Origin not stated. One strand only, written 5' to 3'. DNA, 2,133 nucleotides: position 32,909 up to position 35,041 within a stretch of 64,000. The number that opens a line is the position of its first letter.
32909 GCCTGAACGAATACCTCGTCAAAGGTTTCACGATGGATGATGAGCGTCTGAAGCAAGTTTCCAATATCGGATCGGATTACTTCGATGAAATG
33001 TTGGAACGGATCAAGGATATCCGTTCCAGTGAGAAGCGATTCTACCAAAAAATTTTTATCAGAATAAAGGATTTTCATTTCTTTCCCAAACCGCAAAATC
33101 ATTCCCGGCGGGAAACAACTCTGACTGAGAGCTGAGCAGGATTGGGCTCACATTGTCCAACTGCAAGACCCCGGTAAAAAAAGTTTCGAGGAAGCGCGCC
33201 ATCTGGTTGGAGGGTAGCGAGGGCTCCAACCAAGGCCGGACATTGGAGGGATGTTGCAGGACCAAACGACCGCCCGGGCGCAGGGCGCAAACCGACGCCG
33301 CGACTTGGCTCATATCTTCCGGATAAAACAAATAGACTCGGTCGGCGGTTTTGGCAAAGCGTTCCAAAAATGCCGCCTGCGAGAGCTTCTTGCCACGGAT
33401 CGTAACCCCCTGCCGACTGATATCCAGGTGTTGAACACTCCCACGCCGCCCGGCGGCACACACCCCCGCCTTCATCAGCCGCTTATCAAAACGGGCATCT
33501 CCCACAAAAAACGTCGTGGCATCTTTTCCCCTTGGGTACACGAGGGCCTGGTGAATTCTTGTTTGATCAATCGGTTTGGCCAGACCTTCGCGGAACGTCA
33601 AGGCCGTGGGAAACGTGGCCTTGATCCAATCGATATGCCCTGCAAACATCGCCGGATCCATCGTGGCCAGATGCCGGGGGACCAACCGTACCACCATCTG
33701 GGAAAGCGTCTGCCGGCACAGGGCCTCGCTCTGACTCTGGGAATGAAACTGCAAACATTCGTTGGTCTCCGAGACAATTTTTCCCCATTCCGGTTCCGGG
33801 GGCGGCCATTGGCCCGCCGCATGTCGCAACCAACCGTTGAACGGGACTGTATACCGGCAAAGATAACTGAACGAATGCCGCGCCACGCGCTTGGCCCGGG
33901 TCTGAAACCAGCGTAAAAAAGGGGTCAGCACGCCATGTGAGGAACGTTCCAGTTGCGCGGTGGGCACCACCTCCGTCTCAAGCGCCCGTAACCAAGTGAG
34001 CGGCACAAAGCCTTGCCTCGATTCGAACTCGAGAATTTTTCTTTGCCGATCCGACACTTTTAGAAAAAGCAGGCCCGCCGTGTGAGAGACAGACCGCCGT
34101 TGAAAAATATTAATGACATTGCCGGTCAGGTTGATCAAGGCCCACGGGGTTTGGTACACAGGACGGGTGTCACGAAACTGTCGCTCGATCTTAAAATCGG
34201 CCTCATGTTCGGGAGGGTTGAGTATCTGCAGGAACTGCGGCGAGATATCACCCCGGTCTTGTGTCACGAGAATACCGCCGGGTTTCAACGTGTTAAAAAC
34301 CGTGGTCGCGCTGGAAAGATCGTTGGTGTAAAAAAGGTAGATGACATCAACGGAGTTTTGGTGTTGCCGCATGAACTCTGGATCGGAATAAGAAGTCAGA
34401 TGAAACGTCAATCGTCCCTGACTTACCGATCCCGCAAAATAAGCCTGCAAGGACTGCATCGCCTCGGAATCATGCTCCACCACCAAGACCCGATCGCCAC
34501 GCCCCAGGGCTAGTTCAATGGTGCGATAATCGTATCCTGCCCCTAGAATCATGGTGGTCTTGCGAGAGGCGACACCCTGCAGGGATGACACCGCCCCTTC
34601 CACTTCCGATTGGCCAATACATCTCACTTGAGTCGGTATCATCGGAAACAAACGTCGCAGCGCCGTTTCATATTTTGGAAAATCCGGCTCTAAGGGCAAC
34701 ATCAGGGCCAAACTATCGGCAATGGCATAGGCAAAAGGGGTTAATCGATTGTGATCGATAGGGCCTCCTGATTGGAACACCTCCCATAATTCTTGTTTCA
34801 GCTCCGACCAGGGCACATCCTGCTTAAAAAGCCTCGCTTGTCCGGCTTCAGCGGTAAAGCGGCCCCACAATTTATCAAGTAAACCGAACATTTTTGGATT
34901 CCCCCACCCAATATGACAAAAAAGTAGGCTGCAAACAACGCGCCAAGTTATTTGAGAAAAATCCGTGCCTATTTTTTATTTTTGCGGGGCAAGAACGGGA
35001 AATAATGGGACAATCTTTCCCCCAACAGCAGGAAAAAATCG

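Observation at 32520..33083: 35-bp imperfect direct repeats bracket a truncated rhuM island gene wedged between two convergent genes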

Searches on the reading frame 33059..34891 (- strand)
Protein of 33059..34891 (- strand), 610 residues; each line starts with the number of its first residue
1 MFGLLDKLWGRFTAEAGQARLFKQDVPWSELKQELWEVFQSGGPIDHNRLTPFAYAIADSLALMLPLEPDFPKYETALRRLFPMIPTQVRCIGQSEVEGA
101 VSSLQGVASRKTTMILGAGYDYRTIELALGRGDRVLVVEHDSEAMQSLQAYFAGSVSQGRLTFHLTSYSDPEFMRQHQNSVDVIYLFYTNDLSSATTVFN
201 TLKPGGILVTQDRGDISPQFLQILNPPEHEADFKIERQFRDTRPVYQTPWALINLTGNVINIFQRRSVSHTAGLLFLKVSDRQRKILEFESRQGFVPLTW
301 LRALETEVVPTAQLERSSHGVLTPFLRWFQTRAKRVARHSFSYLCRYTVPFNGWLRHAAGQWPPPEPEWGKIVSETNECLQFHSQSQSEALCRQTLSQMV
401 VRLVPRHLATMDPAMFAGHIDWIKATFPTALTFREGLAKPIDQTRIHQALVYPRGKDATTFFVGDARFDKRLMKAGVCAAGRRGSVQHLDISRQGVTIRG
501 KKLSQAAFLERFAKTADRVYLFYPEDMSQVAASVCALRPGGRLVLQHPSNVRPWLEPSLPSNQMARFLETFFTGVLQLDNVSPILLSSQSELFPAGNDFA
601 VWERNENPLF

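Call 5: search_protein_families(library=pfam, proteins=[window:33059-34891:-], max_evalue=0.01)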
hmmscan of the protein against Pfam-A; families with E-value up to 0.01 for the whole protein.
window:33059-34891:- (610 aa): 0 families

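Call 7: find_homologous_proteins(query=window:33059-34891:-)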
Query window:33059-34891:- (610 aa): 1 proteins with E <= 0.001 among 8000 candidates.
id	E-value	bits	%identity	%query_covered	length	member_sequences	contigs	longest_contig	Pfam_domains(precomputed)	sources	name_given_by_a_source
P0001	0.0e+0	1409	100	100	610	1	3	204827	-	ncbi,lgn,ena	-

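Call 8: find_related_loci(query=window:33059-34891:-, collection=genome_contigs, flank=10000)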
Query window:33059-34891:- (610 aa) in genome_contigs; peptide patterns used: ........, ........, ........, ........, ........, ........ (x = any residue, [..] = any of these).
35 stretches matched a pattern, but none encodes a relative of the query by tblastn (E <= 1e-3).

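Call 9: find_encoding_contigs(protein=P0001, flank=10000, max_places=6)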
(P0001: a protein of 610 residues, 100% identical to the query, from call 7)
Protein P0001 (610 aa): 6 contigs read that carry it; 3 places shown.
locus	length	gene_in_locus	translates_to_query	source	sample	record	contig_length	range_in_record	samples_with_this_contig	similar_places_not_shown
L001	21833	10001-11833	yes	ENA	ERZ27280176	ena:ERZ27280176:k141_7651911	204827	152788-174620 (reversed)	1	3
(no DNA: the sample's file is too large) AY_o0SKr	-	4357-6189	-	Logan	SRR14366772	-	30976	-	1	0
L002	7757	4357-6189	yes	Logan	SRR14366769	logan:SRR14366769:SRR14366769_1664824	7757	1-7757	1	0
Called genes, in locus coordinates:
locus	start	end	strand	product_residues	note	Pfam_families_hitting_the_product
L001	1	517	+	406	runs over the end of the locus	PF13657:Couple_hipA, PF07804:HipA_C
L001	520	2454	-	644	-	PF05226:CHASE2, PF00211:Guanylate_cyc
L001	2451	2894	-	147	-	PF00588:SpoU_methylase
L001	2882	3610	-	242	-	PF21842:DUF6901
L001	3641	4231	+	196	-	-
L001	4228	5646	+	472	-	PF20903:SPL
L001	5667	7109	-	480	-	-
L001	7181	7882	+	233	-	PF02498:Bro-N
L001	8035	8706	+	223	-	PF00578:AhpC-TSA, PF08534:Redoxin, PF10417:1-cysPrx_C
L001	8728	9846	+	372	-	PF01471:PG_binding_1, PF03734:YkuD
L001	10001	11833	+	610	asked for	-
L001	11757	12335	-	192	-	PF13310:Virulence_RhuM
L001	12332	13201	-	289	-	PF01553:Acyltransferase, PF16076:Acyltransf_C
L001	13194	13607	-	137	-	PF03330:DPBB_1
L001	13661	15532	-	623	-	-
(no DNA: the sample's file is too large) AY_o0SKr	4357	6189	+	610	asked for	-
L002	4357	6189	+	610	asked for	-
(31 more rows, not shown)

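Call 22: find_encoding_contigs(protein=P0249, flank=5000, max_places=4)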
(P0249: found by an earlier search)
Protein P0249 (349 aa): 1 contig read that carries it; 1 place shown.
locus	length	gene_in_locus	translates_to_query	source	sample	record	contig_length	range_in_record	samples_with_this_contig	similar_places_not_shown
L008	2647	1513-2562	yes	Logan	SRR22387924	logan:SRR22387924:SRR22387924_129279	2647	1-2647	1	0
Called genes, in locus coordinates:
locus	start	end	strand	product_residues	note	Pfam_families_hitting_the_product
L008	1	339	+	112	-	?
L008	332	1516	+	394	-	-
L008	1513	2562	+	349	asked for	PF13310:Virulence_RhuM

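Call 23: find_encoding_contigs(protein=P0246, flank=5000, max_places=4)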
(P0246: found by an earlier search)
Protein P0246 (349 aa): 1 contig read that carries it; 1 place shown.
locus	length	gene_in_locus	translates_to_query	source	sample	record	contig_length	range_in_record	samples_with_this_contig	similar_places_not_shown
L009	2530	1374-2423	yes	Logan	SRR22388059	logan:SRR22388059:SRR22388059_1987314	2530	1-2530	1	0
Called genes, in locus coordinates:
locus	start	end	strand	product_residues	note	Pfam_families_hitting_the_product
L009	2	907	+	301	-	?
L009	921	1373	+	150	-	-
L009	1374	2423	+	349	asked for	PF13310:Virulence_RhuM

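Call 24: find_encoding_contigs(protein=P0243, flank=5000, max_places=4)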
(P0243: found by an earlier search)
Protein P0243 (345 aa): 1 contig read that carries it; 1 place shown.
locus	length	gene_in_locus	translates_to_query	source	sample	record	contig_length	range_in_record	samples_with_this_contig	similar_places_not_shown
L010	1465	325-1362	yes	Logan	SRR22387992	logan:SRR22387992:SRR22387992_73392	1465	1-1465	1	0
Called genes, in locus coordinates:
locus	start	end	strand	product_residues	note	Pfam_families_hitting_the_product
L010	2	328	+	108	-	?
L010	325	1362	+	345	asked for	PF13310:Virulence_RhuM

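Call 25: find_encoding_contigs(protein=P0245, flank=5000, max_places=4)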
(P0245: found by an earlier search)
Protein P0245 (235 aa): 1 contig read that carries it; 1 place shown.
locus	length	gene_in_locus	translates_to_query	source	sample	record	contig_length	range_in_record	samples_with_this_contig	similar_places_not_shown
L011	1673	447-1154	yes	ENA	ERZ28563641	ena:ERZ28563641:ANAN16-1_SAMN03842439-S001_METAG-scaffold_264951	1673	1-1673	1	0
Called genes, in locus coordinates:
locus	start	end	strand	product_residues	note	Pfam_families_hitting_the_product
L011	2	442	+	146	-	?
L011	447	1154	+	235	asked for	PF13310:Virulence_RhuM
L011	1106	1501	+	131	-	PF13310:Virulence_RhuM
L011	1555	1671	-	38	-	?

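Call 26: find_encoding_contigs(protein=P0247, flank=5000, max_places=4)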
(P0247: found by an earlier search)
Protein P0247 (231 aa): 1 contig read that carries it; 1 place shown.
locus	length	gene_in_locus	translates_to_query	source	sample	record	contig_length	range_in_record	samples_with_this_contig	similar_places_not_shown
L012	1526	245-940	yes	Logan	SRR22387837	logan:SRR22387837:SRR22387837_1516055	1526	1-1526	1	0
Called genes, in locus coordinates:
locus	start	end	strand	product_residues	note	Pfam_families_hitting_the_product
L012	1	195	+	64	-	?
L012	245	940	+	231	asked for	PF13310:Virulence_RhuM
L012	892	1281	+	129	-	PF13310:Virulence_RhuM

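Call 32: search_protein_families(library=pfam, proteins=[L008:332-1516:+, L008:1-339:+, L009:2-907:+, L009:921-1373:+, L010:2-328:+, L011:2-442:+, L012:1-195:+, P0249], max_evalue=0.01)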
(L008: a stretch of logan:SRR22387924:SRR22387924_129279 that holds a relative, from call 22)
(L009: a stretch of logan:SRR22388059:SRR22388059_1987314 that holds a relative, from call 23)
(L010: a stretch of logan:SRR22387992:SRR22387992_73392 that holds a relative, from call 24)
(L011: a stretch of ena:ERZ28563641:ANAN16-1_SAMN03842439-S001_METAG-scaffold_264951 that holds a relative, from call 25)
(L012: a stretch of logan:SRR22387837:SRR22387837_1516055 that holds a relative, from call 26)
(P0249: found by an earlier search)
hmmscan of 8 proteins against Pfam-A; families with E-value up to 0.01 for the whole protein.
L008:332-1516:+ (394 aa): 0 families

L008:1-339:+ (112 aa): 0 families

L009:2-907:+ (301 aa): 4 families
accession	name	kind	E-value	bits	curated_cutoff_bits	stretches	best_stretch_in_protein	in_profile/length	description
PF04471.18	Mrr_cat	-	1.3e-37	128.9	21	1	157-275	3-115/115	Restriction endonuclease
PF14338.12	Mrr_N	-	1.5e-31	108.8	29.5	1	8-92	1-85/87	Mrr N-terminal domain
PF22722.2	NA-iREase1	-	2.1e-11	44.2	27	1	169-273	7-106/106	NACHT-associated inactive Restriction Endonuclease 1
PF13156.12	Mrr_cat_2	-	6.9e-09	36.1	22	1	189-279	26-118/127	Restriction endonuclease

L009:921-1373:+ (150 aa): 0 families

L010:2-328:+ (108 aa): 1 family
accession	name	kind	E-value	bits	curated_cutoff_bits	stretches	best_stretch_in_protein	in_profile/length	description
PF11185.13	DUF2971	-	0.0087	17.8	22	0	22-40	76-89/89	Protein of unknown function (DUF2971)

L011:2-442:+ (146 aa): 0 families

L012:1-195:+ (64 aa): 3 families
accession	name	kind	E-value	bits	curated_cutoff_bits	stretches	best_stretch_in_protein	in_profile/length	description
PF04471.18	Mrr_cat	-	1.8e-20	73.6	21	1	1-59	42-100/115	Restriction endonuclease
PF22722.2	NA-iREase1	-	7.9e-09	35.9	27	1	11-60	43-92/106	NACHT-associated inactive Restriction Endonuclease 1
PF13156.12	Mrr_cat_2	-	0.00059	20.2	22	1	10-60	46-99/127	Restriction endonuclease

P0249 (349 aa): 1 family
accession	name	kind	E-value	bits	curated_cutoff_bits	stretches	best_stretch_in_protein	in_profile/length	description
PF13310.11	Virulence_RhuM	-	6.9e-114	379.8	33.7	1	71-315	2-248/252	Virulence protein RhuM family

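Call 33: search_protein_families(library=padloc, proteins=[L008:332-1516:+, L009:2-907:+, L009:921-1373:+, L010:2-328:+, L011:2-442:+, P0249, window:33059-34891:-], max_evalue=0.01)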
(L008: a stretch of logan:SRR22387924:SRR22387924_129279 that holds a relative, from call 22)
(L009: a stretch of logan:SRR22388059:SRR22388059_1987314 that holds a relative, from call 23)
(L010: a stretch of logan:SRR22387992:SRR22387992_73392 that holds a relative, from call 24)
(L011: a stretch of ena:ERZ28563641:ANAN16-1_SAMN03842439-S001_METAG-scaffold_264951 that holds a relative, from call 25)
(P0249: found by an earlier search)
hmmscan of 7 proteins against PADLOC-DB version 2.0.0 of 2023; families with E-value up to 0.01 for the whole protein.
L008:332-1516:+ (394 aa): 0 families

L009:2-907:+ (301 aa): 8 families
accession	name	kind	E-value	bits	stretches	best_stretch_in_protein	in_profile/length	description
PDLC03657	mREase_IV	-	1.5e-86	288.6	1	3-299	1-315/317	Type IV methyl-directed restriction enzyme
PDLC04796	PDC-S02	-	4.6e-26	89.7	1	133-300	218-381/390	-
PDLC04819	PDC-S02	-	1.7e-21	74.8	1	126-278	167-309/334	-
PDLC04806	PDC-S02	-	1.5e-17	61.9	1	148-277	175-302/324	-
PDLC03663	mREase_IV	-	3.5e-10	37.2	1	161-276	415-524/544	Type IV methyl-directed restriction enzyme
PDLC04815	PDC-S02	-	2.2e-08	31.8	1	190-275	231-318/346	-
PDLC03852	LmuA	-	0.0015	16.6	1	153-263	13-128/336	-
PDLC03051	REase_MTase_I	-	0.0064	11.6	1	191-263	73-144/1591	Type I restriction enzyme-methyltransferase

L009:921-1373:+ (150 aa): 0 families

L010:2-328:+ (108 aa): 3 families
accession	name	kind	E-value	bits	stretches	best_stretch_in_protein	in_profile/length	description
PDLC04990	PDC-S31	-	1.6e-18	65.4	1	17-106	174-254/259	-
PDLC04994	PDC-S31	-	9.2e-13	46.2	1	18-105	182-268/273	-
PDLC04991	PDC-S31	-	2.7e-09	35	1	17-94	121-188/208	-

L011:2-442:+ (146 aa): 0 families

P0249 (349 aa): 40 families (the best 25 are shown)
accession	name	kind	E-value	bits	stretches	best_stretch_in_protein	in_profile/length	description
PDLC04852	PDC-S05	-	6.5e-148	490.2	1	8-340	7-341/346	-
PDLC04853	PDC-S05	-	5.4e-142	470.9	1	11-338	5-329/336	-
PDLC04851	PDC-S05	-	3.8e-141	468.1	1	7-318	5-322/342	-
PDLC04843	PDC-S05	-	1.4e-127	423.4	1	11-327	5-318/330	-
PDLC04868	PDC-S05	-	1.3e-125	416.9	1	13-317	7-318/335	-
PDLC04864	PDC-S05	-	7.2e-114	377.7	1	67-337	2-272/277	-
PDLC04871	PDC-S05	-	1.3e-109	365.1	1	10-312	129-438/468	-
PDLC04870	PDC-S05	-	5e-93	308.4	1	9-212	6-209/214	-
PDLC04876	PDC-S05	-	1.7e-72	240.8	1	10-171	6-170/174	-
PDLC04858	PDC-S05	-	1.5e-53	178.3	1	11-138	4-131/138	-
PDLC04965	PDC-S23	-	9e-51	171.2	1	12-176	5-168/327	-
PDLC04872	PDC-S05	-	1.4e-50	169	1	12-138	5-134/152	-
PDLC04873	PDC-S05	-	9.1e-50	166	1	14-123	4-113/116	-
PDLC04964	PDC-S23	-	1.7e-49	166.8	1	13-175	5-166/331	-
PDLC04854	PDC-S05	-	3.8e-49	165.2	1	12-175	4-166/212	-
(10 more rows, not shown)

window:33059-34891:- (610 aa): 1 family
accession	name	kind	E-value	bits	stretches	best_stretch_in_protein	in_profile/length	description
PDLC04134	mad2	-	2.1e-05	21.6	1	109-214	291-398/492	mads_2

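Call 39: find_related_loci(query=P0249, collection=metagenome_contigs, flank=8000)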
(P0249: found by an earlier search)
Query P0249 (349 aa) in metagenome_contigs; peptide patterns used: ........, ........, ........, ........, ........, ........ (x = any residue, [..] = any of these).
600 stretches matched a pattern (row limit reached: there are more); 563 encode a relative of the query (tblastn E <= 1e-3); the best 80 are kept; 80 distinct loci.
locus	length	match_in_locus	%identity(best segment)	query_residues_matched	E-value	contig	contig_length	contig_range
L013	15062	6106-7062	82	13-331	4e-176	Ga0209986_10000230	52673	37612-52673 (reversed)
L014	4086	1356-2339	77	12-346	0e+0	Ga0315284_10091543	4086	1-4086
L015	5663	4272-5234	80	12-332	2e-177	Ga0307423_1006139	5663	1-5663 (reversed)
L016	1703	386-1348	79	12-332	0e+0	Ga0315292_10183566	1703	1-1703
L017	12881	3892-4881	77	4-332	7e-171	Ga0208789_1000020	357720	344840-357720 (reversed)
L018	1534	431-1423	73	6-335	0e+0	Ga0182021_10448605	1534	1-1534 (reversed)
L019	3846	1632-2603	76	12-332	5e-172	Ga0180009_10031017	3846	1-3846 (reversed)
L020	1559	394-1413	74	1-332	0e+0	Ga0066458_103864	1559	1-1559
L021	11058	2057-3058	73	12-345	2e-165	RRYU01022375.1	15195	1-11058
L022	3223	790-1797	72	12-349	3e-172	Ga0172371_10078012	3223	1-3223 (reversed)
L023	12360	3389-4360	74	13-333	1e-162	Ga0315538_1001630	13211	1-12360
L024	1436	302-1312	72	12-345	3e-176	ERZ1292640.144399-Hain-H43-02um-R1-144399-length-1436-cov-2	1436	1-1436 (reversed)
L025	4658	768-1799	69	5-345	2e-161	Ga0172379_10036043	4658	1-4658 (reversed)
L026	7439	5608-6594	70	13-338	1e-157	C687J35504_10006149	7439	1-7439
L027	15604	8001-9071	67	1-349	1e-156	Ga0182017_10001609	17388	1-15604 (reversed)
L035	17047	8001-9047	63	1-346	1e-144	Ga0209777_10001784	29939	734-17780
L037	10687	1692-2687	64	12-340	2e-143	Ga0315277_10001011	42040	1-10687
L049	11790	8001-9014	60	12-349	8e-132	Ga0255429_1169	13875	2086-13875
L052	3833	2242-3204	62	1-320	8e-134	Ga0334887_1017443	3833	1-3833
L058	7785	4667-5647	60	6-334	1e-127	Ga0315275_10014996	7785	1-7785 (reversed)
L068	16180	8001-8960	61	6-322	2e-124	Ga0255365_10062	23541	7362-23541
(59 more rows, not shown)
